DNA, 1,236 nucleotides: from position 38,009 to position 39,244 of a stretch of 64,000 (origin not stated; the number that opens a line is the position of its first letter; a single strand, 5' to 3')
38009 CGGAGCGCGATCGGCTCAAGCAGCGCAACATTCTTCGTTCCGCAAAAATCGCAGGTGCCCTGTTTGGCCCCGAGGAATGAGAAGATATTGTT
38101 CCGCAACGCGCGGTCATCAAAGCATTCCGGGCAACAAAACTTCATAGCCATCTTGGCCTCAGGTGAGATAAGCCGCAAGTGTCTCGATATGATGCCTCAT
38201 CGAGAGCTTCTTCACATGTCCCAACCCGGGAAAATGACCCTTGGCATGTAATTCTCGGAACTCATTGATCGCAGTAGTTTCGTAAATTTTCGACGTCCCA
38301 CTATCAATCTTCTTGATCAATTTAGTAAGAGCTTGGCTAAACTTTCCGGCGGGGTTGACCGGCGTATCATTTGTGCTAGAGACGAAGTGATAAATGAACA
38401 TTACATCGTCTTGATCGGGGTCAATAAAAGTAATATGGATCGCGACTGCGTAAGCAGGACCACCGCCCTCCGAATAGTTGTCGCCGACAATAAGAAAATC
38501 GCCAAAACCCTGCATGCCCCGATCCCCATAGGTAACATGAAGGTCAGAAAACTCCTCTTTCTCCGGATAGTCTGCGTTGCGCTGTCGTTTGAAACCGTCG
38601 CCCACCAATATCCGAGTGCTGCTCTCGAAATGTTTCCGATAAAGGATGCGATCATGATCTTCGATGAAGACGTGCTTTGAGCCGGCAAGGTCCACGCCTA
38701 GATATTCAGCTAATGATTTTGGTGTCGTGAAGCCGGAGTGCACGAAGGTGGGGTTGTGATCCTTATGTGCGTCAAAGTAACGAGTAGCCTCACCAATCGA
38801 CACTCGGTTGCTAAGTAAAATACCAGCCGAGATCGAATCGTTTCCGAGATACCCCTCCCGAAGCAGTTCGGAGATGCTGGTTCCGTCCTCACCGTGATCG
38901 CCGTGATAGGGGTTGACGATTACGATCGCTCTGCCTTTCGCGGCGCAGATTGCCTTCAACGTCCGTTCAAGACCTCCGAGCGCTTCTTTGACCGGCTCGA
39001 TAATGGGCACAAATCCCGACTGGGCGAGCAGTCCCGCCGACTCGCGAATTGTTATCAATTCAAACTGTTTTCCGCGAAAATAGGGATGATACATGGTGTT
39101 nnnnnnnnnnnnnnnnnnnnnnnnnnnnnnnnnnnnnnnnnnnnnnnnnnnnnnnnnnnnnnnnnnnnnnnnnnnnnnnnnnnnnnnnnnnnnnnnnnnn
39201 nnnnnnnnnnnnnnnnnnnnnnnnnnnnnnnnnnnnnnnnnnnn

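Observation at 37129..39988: Low-GC three-gene operon (PD-(D/E)xK sce7726-like / sce7725-like / zinc-ribbon RES protein): candidate undescribed NAD+-targeting defence system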

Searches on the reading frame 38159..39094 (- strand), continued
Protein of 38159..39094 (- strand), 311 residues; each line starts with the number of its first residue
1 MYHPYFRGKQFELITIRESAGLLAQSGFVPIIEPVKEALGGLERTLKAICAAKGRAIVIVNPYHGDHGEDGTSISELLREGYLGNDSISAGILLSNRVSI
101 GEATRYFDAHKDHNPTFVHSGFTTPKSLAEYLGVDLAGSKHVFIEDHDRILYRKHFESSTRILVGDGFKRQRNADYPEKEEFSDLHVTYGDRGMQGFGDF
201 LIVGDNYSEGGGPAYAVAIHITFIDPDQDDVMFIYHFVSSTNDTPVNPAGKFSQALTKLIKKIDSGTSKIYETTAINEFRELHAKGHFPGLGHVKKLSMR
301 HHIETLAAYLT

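Call 57: fold_search(model_id=the predicted structure, library=pdb)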
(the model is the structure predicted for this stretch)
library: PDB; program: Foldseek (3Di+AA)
matches with E <= 10: 1082; with E <= 0.001: 1
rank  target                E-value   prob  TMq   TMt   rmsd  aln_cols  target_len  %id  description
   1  3gx9                  6.8e-04  1.00  0.38  0.33   7.6       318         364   12  Structure of morphinone reductase N189A mutant in complex with tetrahydroNAD (released 2009-05-26)
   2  2r14                  1.5e-03  1.00  0.37  0.33   6.9       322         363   12  Structure of morphinone reductase in complex with tetrahydroNAD (released 2008-07-01)
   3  3vk5_A                3.7e-03  0.91  0.29  0.34   7.8       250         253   12  Crystal structure of MoeO5 in complex with its product FPG (released 2012-05-09)
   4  2q09                  7.7e-03  0.97  0.34  0.28   7.0       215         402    9  Crystal structure of Imidazolonepropionase from environmental sample with bound inhibitor 3-(2,5-Dioxo-imidazolidin-4-yl (released 2007-06-05)
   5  4n4q_A                8.1e-03  0.97  0.37  0.39   6.8       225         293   14  Crystal Structure of N-acetylneuraminate lyase from Mycoplasma synoviae, crystal form II (released 2014-05-21)
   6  8qye_MOLB             9.2e-03  0.97  0.35  0.46   7.2       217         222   11  Catalytic core of endo-alpha-N-acetylgalactosaminidase from Bifidobacterium longum (EngBF) concieved by deep networ (released 2024-03-06)
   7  1dxe_A                1.2e-02  0.90  0.31  0.37   9.9       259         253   10  2-dehydro-3-deoxy-galactarate aldolase from Escherichia coli (released 2000-08-25)
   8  4b5x_A                1.3e-02  0.51  0.25  0.29  11.1       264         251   11  Crystal structures of divalent metal dependent pyruvate aldolase (HpaI), mutant D42A (released 2012-08-29)
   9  4izg_A                1.6e-02  0.99  0.40  0.34   6.0       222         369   12  Crystal structure of an enolase (mandelate racemase subgroup) from paracococus denitrificans pd1222 (target nysgrc-012 (released 2013-02-13)
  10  3pg8_B                1.6e-02  0.97  0.39  0.44   5.6       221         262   14  Truncated form of 3-deoxy-D-arabino-heptulosonate 7-phosphate synthase from Thermotoga maritima (released 2011-01-26)
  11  4z38_A                2.0e-02  0.51  0.34  0.26  18.0       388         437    9  Crystal structure of enoyl reductase domain of MlnA from the macrolactin biosynthesis cluster from Bacillus amylolique (released 2016-04-13)
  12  3qz6                  2.1e-02  0.89  0.34  0.40   8.6       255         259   10  The crystal structure of HpcH/HpaI aldolase from Desulfitobacterium hafniense DCB-2 (released 2011-03-16)
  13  4tv6                  2.3e-02  0.87  0.33  0.43   7.3       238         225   11  Crystal Structure of Citrate Synthase Variant SbnG E151Q (released 2014-10-29)
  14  1g4e_B                2.4e-02  0.96  0.37  0.49   5.9       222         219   13  THIAMIN PHOSPHATE SYNTHASE (released 2001-09-26)
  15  4o0k                  2.7e-02  0.94  0.37  0.36   6.1       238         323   13  Crystal structure of 1-pyrroline-4-hydroxy-2-carboxylate deaminase from Brucella melitensis with covalently bound substr (released 2014-01-15)
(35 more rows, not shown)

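Call 58: fold_search(model_id=the predicted structure, library=viral)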
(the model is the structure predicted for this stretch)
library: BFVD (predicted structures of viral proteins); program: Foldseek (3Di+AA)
matches with E <= 10: 651; with E <= 0.001: 1
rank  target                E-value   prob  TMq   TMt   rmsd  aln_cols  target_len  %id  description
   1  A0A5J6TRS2            6.6e-10  1.00  0.64  0.55   5.9       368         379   15  Uncharacterized protein [Gordonia phage Powerball]
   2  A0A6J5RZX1            6.0e-03  0.98  0.38  0.44   6.3       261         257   11  Uncharacterized protein [uncultured Caudovirales phage]
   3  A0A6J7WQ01            7.1e-03  0.97  0.37  0.44   7.4       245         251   13  Luciferase-like domain containing protein [uncultured Caudovirales phage]
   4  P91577                2.0e-02  0.15  0.21  0.09  17.9       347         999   10  Spheroidin [Choristoneura fumiferana entomopoxvirus]
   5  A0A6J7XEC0            2.9e-02  0.51  0.38  0.25  11.7       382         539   12  Uncharacterized protein [uncultured Caudovirales phage]
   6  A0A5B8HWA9            3.4e-02  0.95  0.40  0.43   5.9       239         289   10  Uncharacterized protein [Mimiviridae sp. ChoanoV1]
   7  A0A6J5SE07            4.1e-02  0.80  0.35  0.14   7.5       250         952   13  Tip attachment protein J central straight fiber domain-containing protein [uncultured Caudovirales phage]
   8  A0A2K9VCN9            4.1e-02  0.28  0.30  0.20  12.1       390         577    9  Glycosyl hydrolase [Lactobacillus phage Bacchae]
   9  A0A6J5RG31            5.9e-02  0.77  0.38  0.26   6.7       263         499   10  Uncharacterized protein [uncultured Caudovirales phage]
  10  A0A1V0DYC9            6.7e-02  0.25  0.30  0.24  11.9       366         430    8  Queuosine tRNA-ribosyltransferase [Dinoroseobacter phage vB_DshS-R5C]
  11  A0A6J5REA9            7.1e-02  0.75  0.39  0.32   7.2       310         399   10  Uncharacterized protein [uncultured Caudovirales phage]
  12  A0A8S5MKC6            7.1e-02  0.41  0.36  0.21  13.0       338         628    7  Spherulation-specific family 4 [Siphoviridae sp. ctSdk10]
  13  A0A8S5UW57            9.0e-02  0.41  0.31  0.24  11.0       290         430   13  Endoglucanase, glycoside hydrolase family 5, TIM barrel, HYDROLASE.1A [Siphoviridae sp. ctgaU3]
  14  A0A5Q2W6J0            1.1e-01  0.80  0.28  0.31   5.5       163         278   11  (no name in the UniProt tables at hand)
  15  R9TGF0                1.1e-01  0.18  0.32  0.24  13.8       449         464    8  Uncharacterized protein [Vibrio phage nt-1]
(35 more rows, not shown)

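Call 60: search_dna_similar(query=window:38162-39094:-, collection=phages, mode=protein, rows=best, max_rows=30, max_evalue=0.01)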
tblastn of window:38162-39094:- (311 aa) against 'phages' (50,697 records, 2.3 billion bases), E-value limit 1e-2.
Records with a match: 3; places in all: 3; records where one place covers at least 80% of the query: 3.
Best place of each record, by identity: <60% 3.
By first word of the organism name: Salmonella 1; Listeria 1; Bacteriophage 1.
By host as written in the record: Homo sapiens 1; Listeria monocytogenes 1; - 1.
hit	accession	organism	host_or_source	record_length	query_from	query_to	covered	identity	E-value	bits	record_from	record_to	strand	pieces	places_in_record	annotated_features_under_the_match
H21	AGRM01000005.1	Salmonella enterica subsp. houtenae str. ATCC BAA-1581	Homo sapiens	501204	1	310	100%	56.8%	1e-113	366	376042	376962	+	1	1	hypothetical protein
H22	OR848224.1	Listeria phage LM 4-14-1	Listeria monocytogenes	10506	1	310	100%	30.9%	2e-25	112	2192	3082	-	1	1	record has no annotation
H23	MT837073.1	Bacteriophage sp.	human fecal samples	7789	1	311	100%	29.7%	4e-28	119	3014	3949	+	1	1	record has no annotation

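Call 61: get_annotated_region(hit=H22, flank=8000)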
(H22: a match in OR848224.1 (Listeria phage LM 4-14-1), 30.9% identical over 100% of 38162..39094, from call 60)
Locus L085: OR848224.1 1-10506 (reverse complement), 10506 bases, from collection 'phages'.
description: UNVERIFIED_ORG: Listeria phage LM 4-14-1 clone NODE_127_length_10506_cov_3.871129 genomic sequence.
organism: Listeria phage LM 4-14-1 (NCBI taxid 3113836)
taxonomy: Viruses
host: Listeria monocytogenes; source: wastewater; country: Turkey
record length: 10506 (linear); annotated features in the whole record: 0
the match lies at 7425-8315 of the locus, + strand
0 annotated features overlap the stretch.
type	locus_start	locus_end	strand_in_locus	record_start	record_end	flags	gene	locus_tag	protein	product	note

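Call 62: get_annotated_region(hit=H23, flank=8000)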
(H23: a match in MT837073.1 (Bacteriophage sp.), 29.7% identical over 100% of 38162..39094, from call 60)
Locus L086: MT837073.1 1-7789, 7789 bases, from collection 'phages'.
description: UNVERIFIED: Bacteriophage sp. clone scaffold_3816 genomic sequence.
organism: Bacteriophage sp. (NCBI taxid 38018)
taxonomy: Viruses
host: -; source: human fecal samples; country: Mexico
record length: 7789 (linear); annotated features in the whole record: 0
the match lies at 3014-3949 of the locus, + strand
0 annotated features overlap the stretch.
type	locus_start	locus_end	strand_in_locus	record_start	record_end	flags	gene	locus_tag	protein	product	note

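Call 63: get_annotated_region(hit=H21, flank=6000)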
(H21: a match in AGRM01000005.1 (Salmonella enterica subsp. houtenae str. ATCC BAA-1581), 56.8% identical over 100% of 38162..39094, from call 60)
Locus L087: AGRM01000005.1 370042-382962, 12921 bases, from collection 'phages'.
description: Salmonella enterica subsp. houtenae str. ATCC BAA-1581 SEHO0AFNL_Contig0.6, whole genome shotgun sequence.
organism: Salmonella enterica subsp. houtenae str. ATCC BAA-1581 (NCBI taxid 523831)
taxonomy: Bacteria; Pseudomonadati; Pseudomonadota; Gammaproteobacteria; Enterobacterales; Enterobacteriaceae; Salmonella
host: Homo sapiens; source: -; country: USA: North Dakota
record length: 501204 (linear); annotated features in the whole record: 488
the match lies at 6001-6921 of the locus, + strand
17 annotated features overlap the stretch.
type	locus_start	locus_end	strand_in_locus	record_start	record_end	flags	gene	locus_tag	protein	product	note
CDS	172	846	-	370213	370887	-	-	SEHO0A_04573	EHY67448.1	hypothetical protein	-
CDS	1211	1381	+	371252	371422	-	-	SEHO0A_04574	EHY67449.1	hypothetical protein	-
CDS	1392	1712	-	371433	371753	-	-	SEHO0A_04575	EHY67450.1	hypothetical protein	-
CDS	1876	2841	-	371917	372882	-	-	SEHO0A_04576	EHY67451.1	ICE-like protease p20 domain protein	-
CDS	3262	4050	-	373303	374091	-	-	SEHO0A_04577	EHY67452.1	hypothetical protein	-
CDS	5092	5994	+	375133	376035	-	-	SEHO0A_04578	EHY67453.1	hypothetical protein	-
CDS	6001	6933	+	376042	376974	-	-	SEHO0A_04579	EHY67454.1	hypothetical protein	-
CDS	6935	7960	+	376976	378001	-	-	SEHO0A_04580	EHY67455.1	RES domain protein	-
CDS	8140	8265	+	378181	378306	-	-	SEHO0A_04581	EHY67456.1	hypothetical protein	-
CDS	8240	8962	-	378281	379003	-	-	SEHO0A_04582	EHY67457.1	site-specific recombinase, phage integrase family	-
CDS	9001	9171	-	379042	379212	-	-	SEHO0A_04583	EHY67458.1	hypothetical protein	-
CDS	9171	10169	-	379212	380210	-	-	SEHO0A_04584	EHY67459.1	integrating conjugative element protein, PFL_4705 family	-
CDS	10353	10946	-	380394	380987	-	-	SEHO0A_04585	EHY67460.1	integrating conjugative element protein, PFL_4704 family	-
CDS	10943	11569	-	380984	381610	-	-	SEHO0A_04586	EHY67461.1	integrating conjugative element protein, PFL_4703 family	-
CDS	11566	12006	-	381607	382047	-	-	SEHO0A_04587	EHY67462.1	conjugative transfer region protein family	-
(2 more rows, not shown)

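Call 80: search_solved_structures(query=A2, max_evalue=1)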
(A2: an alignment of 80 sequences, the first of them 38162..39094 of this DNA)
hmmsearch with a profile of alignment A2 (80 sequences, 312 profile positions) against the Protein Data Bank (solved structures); distinct sequences matched with E-value up to 1: 4.
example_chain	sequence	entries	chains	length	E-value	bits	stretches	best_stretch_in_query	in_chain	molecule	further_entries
8g64_A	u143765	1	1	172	0.32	13.6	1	81-161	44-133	Flavodoxin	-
8gi1_A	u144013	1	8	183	0.36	13.4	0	73-154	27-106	Accessory protein Csx28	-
1usg_A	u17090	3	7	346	0.89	12.2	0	84-146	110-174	LEUCINE-SPECIFIC BINDING PROTEIN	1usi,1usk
2lbp_A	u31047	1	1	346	0.89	12.2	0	84-146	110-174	LEUCINE-BINDING PROTEIN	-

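Call 92: find_related_loci(query=A2, collection=viral_contigs, flank=5000)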
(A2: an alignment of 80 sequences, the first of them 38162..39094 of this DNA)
Query A2 (311 aa) in viral_contigs; peptide patterns used: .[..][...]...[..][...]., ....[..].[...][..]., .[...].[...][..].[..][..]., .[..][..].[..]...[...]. (x = any residue, [..] = any of these).
126 stretches matched a pattern; 35 encode a relative of the query (tblastn E <= 1e-3); 34 distinct loci.
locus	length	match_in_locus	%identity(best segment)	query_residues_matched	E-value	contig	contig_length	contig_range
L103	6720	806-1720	74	1-305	2e-155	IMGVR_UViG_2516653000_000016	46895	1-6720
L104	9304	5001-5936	66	1-310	2e-135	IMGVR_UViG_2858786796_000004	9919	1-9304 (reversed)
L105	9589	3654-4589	61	1-311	9e-129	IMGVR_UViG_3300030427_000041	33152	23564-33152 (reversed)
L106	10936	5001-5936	61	1-311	9e-129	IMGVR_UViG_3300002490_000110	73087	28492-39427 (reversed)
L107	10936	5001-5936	61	1-311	9e-129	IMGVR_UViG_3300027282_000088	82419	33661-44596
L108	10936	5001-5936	61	1-311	9e-129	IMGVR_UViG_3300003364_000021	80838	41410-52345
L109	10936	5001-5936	61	1-311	9e-129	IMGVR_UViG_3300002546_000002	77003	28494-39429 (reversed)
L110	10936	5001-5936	61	1-311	9e-129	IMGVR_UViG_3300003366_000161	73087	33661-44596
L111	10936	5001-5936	61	1-311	9e-129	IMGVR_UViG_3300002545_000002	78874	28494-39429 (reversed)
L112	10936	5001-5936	61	1-311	9e-129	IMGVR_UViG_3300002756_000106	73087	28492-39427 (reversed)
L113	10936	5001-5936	61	1-311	9e-129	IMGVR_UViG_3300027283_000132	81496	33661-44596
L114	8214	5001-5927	60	1-310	3e-126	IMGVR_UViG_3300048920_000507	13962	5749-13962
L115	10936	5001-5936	61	1-311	9e-129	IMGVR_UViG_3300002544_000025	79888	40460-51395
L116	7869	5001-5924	37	1-310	2e-56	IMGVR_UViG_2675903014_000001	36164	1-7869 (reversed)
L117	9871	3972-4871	37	1-310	4e-52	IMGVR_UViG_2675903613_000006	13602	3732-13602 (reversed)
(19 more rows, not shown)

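Call 112: search_protein_families(library=phrogs, proteins=[window:38162-39094:-, L083:5306-5992:+, L083:7001-7510:+, L116:5969-6511:+], max_evalue=0.01)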
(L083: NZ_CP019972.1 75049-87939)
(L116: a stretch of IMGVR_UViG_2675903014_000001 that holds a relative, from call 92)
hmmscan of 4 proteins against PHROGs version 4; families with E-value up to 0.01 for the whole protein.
window:38162-39094:- (311 aa): 1 family
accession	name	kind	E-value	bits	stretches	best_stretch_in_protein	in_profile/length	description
phrog_34524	-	unknown function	2.3e-114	383.1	1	1-310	1-322/328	-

L083:5306-5992:+ (229 aa): 2 families
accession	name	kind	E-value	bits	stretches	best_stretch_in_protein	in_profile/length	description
phrog_2776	-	unknown function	3.4e-27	96.3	1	1-173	6-174/181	-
phrog_5429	-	DNA, RNA and nucleotide metabolism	0.0015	19.4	1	36-150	51-164/176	DNA repair protein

L083:7001-7510:+ (170 aa): 3 families
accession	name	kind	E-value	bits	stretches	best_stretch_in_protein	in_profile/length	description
phrog_36270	-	other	4.1e-28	99.5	1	1-168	1-164/187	acetyltransferase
phrog_1249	-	other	2.4e-08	34.9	1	1-153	8-152/180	acetyltransferase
phrog_11841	-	other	0.00022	21.1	1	1-132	9-130/502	acetyltransferase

L116:5969-6511:+ (181 aa): 2 families
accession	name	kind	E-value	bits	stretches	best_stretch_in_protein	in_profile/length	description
phrog_87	-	other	7.4e-16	59.6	1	40-168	34-164/227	metallo-protease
phrog_2439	-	transcription regulation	0.0026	17.7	1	74-165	181-277/367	transcriptional regulator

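Call 117: search_protein_families(library=padloc, alignment_id=A9, max_evalue=1e-8)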
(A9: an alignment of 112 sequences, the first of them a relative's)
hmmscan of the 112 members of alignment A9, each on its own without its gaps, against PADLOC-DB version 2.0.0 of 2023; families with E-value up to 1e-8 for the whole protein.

A. member 1, L002:3163-4671:+ (503 aa): 0 families

B. families by the number of members that match (of 112 scanned): 85 families (the first 25 are shown)
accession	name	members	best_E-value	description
PDLC03650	REase_III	2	3.2e-121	Type III restriction enzyme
PDLC03802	RTasHel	2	8.4e-71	DRT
PDLC03653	REase_III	2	2.9e-62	Type III restriction enzyme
PDLC00104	GajB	2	1.4e-25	UrvD helicase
PDLC01087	C3a187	2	1.3e-12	NERD+UvrD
PDLC03659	mREase_IV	1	0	Type IV methyl-directed restriction enzyme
PDLC03648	REase_III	1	1.5e-231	Type III restriction enzyme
PDLC00103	GajB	1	1.3e-187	UrvD helicase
PDLC00144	GajB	1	8.4e-186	UrvD helicase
PDLC00237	KwaB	1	2.1e-116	DUF4868 domain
PDLC05033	PDC-S51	1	2.3e-106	-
PDLC00134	GajB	1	4e-103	UrvD helicase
PDLC00116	GajB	1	1.3e-90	UrvD helicase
PDLC03658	mREase_IV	1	2.4e-87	Type IV methyl-directed restriction enzyme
PDLC00235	KwaB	1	1.2e-59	DUF4868 domain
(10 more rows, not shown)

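Call 118: search_protein_families(library=pfam, proteins=[L082:6922-7989:+], max_evalue=0.01)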
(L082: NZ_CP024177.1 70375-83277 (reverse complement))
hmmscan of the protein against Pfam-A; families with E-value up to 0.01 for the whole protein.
L082:6922-7989:+ (356 aa): 2 families
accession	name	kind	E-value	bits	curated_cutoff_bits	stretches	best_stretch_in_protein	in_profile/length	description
PF08808.17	RES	-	8.3e-15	55.6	23.2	1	185-328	15-143/157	RES domain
PF18870.6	HEPN_RES_NTD1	-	9.8e-05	23.1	27.4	0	26-128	5-124/131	HEPN/RES N-terminal domain 1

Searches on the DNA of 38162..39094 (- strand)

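Call 121: search_dna_similar(query=L087:5092-7960:+, collection=ecoli_genomes, mode=near, max_rows=8)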
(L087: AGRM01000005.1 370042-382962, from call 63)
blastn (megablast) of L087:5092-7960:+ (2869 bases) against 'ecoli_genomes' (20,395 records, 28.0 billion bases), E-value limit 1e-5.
Records with a match: 19; places in all: 19; records where one place covers at least 80% of the query: 18.
Genomes with a match: 19 of 5426; with a place that covers at least 80% of the query: 18. Places per genome that has any: lowest 1, median 1, highest 1. On chromosomes: 19 places; on plasmids: 0.
Best place of each record, by identity: 95-99% 19.
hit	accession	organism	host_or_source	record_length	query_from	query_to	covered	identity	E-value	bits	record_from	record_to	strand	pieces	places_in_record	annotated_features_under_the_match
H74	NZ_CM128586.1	Escherichia coli strain 300444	Homo sapiens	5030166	1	2869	100%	97.8%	0e+0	4944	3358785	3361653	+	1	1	RES domain-containing protein | sce7725 family protein | sce7726 family protein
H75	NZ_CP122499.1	Escherichia coli strain W409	chicken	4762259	1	2869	100%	97.4%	0e+0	4889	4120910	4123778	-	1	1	RES domain-containing protein | sce7725 family protein | sce7726 family protein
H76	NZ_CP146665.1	Escherichia coli strain MS 115-1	Homo sapiens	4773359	1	2869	100%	97.4%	0e+0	4889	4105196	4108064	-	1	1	RES domain-containing protein | sce7725 family protein | sce7726 family protein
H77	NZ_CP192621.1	Escherichia coli strain LD91-1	Homo sapiens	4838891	1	2869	100%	97.4%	0e+0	4889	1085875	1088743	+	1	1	RES domain-containing protein | sce7725 family protein | sce7726 family protein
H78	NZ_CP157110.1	Escherichia coli strain UTME-9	Sus scrofa domesticus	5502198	1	2869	100%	97.4%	0e+0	4881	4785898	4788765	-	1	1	RES domain-containing protein | sce7725 family protein | sce7726 family protein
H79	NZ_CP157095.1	Escherichia coli strain UTME-12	Sus scrofa domesticus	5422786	1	2869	100%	97.4%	0e+0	4881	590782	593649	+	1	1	RES domain-containing protein | sce7725 family protein | sce7726 family protein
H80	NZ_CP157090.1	Escherichia coli strain UTME-14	Sus scrofa domesticus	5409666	1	2869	100%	97.4%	0e+0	4881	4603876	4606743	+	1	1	RES domain-containing protein | sce7725 family protein | sce7726 family protein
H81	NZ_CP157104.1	Escherichia coli strain UTME-10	Sus scrofa domesticus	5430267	1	2869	100%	97.3%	0e+0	4868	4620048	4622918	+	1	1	RES domain-containing protein | sce7725 family protein | sce7726 family protein | hypothetical protein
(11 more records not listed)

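Call 122: get_annotated_region(hit=H76, flank=12000)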
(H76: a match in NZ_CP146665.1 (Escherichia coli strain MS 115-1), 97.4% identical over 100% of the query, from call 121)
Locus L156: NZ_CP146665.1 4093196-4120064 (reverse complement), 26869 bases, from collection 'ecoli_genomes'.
description: Escherichia coli strain MS 115-1 chromosome, complete genome
organism: Escherichia coli strain MS 115-1 (NCBI taxid 562)
replicon: chromosome; assembly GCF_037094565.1
host: Homo sapiens; source: Sigmoid Colon; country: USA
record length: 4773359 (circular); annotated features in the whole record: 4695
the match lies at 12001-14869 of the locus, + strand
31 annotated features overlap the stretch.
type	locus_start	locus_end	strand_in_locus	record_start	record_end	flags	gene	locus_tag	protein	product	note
CDS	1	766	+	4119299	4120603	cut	-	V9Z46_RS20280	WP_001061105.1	site-specific integrase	-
CDS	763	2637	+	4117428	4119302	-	-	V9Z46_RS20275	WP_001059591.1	DNA-binding protein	-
CDS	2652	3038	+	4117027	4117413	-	-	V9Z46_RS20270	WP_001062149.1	hypothetical protein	-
CDS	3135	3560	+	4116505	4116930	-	-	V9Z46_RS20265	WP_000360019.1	hypothetical protein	-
CDS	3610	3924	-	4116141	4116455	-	-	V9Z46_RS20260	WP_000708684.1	hypothetical protein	-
CDS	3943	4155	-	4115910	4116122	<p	-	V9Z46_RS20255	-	hypothetical protein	incomplete; partial in the middle of a contig; missing N-terminus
CDS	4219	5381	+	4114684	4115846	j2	-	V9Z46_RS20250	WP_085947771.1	IS3-like element IS3 family transposase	programmed frameshift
CDS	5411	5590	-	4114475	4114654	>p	-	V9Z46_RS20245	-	hypothetical protein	incomplete; partial in the middle of a contig; missing C-terminus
CDS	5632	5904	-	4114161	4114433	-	-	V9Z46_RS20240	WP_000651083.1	hypothetical protein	-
CDS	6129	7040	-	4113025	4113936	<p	-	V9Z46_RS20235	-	relaxase/mobilization nuclease domain-containing protein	incomplete; partial in the middle of a contig; missing N-terminus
CDS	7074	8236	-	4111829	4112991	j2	-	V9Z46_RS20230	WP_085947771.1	IS3-like element IS3 family transposase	programmed frameshift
CDS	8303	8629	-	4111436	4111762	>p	-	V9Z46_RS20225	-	relaxase/mobilization nuclease domain-containing protein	incomplete; partial in the middle of a contig; missing C-terminus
CDS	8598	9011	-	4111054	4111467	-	-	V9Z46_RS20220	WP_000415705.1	hypothetical protein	-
CDS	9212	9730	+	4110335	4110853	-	-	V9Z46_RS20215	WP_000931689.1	hypothetical protein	-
CDS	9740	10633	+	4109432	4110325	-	-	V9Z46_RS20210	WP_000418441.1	Kiwa anti-phage protein KwaB-like domain-containing protein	-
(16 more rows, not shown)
